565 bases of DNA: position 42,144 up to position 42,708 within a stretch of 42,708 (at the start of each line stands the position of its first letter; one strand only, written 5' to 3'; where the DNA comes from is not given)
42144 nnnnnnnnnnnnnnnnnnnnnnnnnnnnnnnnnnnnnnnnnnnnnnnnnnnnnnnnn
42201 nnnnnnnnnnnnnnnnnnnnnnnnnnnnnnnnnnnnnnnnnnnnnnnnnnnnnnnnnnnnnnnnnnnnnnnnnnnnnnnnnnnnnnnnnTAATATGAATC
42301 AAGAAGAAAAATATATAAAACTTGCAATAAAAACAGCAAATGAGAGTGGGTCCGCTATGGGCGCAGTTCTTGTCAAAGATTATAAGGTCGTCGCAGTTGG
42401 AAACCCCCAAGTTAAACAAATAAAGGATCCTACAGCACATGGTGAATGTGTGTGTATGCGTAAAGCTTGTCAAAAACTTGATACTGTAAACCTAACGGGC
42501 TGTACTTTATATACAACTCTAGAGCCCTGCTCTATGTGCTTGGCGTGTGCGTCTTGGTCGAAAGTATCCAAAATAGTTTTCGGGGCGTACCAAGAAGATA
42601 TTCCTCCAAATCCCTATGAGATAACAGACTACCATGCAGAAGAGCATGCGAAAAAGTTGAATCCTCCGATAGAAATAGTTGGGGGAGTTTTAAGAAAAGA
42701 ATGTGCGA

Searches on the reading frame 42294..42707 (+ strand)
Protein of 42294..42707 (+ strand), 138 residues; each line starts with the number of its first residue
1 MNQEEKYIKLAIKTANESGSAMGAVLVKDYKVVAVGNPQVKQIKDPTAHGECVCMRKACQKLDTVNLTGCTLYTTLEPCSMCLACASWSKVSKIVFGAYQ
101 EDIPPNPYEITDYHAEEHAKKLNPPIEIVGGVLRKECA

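Call 15: search_protein_families(library=pfam, proteins=[window:42294-42707:+])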
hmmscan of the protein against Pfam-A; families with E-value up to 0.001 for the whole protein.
window:42294-42707:+ (138 aa): 2 families
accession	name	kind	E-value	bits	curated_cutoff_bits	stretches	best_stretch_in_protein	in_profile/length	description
PF00383.29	dCMP_cyt_deam_1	-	3e-21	75.7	25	1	1-97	1-101/102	Cytidine and deoxycytidylate deaminase zinc-binding region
PF14437.12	MafB19-deam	-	8.7e-19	68.3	27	1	8-102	11-105/142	MafB19-like deaminase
